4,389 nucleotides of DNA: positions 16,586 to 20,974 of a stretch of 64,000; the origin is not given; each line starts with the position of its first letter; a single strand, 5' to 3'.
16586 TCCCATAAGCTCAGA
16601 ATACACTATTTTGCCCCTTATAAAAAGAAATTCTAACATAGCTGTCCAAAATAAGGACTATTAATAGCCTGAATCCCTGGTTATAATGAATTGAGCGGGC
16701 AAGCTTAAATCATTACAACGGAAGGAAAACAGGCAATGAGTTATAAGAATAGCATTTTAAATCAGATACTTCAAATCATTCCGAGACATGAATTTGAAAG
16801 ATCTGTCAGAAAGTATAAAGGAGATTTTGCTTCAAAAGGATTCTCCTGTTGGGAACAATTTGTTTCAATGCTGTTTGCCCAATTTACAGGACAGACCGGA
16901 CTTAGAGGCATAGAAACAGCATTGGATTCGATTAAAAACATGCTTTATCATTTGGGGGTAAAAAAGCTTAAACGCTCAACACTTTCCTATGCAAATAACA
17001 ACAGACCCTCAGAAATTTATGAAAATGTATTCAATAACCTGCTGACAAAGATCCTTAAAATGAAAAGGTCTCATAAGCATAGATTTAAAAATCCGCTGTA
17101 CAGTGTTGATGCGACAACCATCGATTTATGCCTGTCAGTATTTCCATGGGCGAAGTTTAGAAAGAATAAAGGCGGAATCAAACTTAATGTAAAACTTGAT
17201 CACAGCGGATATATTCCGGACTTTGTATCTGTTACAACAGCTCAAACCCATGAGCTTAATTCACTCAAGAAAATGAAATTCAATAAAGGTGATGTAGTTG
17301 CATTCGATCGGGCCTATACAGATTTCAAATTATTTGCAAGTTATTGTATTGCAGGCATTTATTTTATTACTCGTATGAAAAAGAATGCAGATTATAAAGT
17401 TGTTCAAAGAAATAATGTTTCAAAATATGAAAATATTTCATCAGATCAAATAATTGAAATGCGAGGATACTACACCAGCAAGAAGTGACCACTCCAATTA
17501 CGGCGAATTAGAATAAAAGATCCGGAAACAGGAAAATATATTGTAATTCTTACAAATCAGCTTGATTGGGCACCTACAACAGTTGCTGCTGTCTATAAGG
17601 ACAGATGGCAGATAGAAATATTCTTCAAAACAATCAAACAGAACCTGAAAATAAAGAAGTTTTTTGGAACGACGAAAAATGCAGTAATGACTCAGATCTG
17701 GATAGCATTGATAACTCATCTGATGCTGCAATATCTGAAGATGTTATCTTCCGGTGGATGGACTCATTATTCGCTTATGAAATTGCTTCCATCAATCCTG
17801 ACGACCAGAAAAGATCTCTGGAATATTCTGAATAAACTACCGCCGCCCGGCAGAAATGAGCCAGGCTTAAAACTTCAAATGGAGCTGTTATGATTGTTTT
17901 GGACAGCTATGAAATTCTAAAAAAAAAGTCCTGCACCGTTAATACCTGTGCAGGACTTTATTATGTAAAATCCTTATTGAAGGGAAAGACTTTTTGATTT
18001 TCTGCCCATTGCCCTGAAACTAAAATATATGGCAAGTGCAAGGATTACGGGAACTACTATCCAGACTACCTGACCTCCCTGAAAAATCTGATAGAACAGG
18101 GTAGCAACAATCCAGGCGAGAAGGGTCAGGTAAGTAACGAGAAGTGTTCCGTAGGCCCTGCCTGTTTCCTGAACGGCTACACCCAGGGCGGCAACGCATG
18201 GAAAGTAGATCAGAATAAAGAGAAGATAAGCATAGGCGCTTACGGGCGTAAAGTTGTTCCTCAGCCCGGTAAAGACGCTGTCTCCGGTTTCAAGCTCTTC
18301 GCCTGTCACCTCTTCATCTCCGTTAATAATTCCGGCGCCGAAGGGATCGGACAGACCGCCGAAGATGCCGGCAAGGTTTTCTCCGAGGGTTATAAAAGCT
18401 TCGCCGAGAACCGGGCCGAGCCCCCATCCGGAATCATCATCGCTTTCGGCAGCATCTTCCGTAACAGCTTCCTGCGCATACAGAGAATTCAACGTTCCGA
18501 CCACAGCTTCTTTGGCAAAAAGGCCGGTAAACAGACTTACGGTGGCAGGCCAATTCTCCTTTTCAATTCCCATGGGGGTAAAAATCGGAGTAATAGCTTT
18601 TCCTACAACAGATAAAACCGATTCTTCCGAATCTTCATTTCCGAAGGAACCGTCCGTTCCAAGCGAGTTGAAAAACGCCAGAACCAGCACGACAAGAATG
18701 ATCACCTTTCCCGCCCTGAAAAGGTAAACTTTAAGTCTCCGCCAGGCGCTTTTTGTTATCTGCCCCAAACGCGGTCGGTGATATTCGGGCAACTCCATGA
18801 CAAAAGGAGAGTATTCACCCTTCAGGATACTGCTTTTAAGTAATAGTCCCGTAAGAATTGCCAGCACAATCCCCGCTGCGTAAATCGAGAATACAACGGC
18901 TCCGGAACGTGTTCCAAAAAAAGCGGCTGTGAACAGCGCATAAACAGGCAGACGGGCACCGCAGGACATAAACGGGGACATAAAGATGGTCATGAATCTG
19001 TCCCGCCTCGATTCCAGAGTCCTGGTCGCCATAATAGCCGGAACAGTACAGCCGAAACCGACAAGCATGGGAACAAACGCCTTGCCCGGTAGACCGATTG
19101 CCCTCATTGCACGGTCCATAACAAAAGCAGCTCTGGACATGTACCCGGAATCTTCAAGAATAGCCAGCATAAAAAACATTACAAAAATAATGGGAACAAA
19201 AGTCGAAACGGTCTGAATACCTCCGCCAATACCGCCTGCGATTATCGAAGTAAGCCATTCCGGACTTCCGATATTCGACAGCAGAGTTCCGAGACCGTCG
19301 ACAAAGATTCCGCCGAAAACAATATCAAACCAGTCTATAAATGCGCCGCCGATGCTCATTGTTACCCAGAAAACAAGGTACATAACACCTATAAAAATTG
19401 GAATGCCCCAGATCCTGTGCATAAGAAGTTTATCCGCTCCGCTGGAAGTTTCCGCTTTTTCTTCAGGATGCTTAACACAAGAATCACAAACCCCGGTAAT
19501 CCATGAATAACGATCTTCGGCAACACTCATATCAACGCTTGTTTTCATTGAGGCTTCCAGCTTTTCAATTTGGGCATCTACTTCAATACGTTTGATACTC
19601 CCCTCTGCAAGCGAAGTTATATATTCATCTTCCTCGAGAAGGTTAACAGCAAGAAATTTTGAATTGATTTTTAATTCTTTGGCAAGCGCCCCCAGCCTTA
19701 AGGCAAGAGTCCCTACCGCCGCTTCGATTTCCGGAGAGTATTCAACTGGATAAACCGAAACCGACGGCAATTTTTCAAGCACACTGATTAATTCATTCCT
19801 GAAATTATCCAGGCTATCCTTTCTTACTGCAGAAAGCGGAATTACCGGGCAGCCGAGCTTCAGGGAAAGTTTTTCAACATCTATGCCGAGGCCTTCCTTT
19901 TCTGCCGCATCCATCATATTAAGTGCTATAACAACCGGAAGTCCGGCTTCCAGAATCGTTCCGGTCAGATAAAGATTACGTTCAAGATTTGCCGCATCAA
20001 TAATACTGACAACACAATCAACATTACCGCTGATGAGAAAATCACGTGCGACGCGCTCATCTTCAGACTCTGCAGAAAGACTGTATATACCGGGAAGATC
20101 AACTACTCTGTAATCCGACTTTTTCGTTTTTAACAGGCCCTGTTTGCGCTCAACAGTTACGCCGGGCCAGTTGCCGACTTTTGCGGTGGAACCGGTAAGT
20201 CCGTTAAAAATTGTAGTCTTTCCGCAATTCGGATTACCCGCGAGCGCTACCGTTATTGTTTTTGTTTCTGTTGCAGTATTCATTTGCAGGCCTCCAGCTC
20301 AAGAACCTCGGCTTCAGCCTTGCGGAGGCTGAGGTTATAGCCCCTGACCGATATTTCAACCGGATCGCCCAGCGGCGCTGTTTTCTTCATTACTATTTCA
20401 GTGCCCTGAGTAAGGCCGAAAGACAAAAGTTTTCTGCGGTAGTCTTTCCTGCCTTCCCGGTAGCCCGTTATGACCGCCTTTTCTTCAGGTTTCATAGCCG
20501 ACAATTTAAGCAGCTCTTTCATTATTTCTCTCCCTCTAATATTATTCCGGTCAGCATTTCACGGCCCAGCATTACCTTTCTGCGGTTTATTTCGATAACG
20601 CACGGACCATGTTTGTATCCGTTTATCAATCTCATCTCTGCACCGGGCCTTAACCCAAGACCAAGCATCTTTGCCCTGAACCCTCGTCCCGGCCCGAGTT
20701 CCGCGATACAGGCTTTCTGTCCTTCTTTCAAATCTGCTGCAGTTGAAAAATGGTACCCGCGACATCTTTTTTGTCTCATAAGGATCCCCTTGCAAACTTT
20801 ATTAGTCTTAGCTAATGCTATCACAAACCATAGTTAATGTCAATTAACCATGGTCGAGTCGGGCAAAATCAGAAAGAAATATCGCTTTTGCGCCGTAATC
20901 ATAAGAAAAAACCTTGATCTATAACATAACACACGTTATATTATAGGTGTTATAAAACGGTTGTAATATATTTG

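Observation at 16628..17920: Intact-ended IS4-family element inserted precisely at the U-tract of the feoB terminator, next to the metalloregulator gene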

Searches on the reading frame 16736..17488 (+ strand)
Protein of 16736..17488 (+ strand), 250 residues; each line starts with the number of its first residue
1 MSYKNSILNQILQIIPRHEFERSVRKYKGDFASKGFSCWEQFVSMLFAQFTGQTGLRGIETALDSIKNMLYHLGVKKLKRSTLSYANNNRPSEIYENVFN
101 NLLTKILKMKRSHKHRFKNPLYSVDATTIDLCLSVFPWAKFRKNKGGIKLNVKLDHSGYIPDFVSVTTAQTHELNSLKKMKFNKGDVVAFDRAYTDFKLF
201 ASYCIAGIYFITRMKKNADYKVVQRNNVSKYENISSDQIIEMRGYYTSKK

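Call 11: find_encoding_contigs(protein=window:16736-17488:+, flank=4000, max_places=10)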
Protein window:16736-17488:+ (250 aa): no gene with exactly this product is on record in the collection.

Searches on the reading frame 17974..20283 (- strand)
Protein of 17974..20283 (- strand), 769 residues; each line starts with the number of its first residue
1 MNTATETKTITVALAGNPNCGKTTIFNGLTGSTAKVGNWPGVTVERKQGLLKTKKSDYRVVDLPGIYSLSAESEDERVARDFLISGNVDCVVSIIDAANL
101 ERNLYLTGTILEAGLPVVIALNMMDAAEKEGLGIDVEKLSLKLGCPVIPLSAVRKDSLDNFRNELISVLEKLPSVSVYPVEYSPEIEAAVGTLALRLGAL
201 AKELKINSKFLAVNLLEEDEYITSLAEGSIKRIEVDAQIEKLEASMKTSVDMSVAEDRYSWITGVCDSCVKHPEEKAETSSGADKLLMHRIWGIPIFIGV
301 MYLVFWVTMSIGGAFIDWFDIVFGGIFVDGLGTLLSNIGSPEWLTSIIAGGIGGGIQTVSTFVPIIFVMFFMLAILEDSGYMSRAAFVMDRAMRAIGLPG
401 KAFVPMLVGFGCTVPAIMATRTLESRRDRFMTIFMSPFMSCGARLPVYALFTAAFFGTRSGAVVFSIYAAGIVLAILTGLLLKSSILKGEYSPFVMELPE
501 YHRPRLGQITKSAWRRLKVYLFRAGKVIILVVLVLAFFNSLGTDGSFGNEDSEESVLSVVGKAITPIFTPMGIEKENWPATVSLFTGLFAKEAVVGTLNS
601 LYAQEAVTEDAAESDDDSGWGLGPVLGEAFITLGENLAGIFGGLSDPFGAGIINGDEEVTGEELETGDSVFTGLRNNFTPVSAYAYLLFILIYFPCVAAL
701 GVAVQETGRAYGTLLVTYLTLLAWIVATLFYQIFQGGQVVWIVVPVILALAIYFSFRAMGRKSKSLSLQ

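Call 7: search_protein_families(library=pfam, proteins=[window:17974-20283:-], max_evalue=0.01)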
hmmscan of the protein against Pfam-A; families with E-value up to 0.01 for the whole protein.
window:17974-20283:- (769 aa): 8 families
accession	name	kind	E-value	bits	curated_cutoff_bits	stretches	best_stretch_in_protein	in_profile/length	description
PF02421.24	FeoB_N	-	1.9e-64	216.4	27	1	10-163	1-154/156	Ferrous iron transport protein B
PF07670.19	Gate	-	1e-49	167.7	29.6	2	360-454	2-103/104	Nucleoside recognition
PF01926.29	MMR_HSR1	-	8.9e-21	74.6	21.9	1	11-122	1-112/113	50S ribosome-binding GTPase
PF07664.17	FeoB_C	-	1.4e-19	69.9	26.6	1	464-516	1-54/54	Ferrous iron transport protein B C terminus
PF17910.6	FeoB_Cyto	-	5.3e-14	52.9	23.4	1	182-271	1-90/90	FeoB cytosolic helical domain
PF09439.16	SRPRB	-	5.4e-05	23.1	25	1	10-104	4-89/178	Signal recognition particle receptor beta subunit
PF00009.33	GTP_EFTU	-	0.00043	20.4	26.5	1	40-169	53-186/188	Elongation factor Tu GTP binding domain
PF03193.22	RsgA_GTPase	-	0.0084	16.4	30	0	87-165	22-104/174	RsgA GTPase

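Call 10: find_encoding_contigs(protein=window:17974-20283:-, flank=6000, max_places=10)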
Protein window:17974-20283:- (769 aa): no gene with exactly this product is on record in the collection.

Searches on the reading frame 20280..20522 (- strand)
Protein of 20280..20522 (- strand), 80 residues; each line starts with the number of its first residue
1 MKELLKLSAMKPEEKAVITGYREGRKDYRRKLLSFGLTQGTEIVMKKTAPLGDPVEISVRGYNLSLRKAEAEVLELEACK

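Call 7: search_protein_families(library=pfam, proteins=[window:20280-20522:-], max_evalue=0.01)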
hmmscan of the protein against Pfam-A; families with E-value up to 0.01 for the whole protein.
window:20280-20522:- (80 aa): 1 family
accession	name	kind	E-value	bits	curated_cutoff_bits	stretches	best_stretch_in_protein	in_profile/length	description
PF04023.20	FeoA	-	7.5e-19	68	23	1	6-77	2-73/74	FeoA domain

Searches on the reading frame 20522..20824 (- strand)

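Call 7: search_protein_families(library=pfam, proteins=[window:20522-20824:-], max_evalue=0.01)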
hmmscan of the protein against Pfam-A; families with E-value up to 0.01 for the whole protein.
window:20522-20824:- (100 aa): 1 family
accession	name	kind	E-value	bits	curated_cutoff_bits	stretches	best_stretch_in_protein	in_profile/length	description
PF04023.20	FeoA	-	2.1e-11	44.2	23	1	30-96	4-72/74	FeoA domain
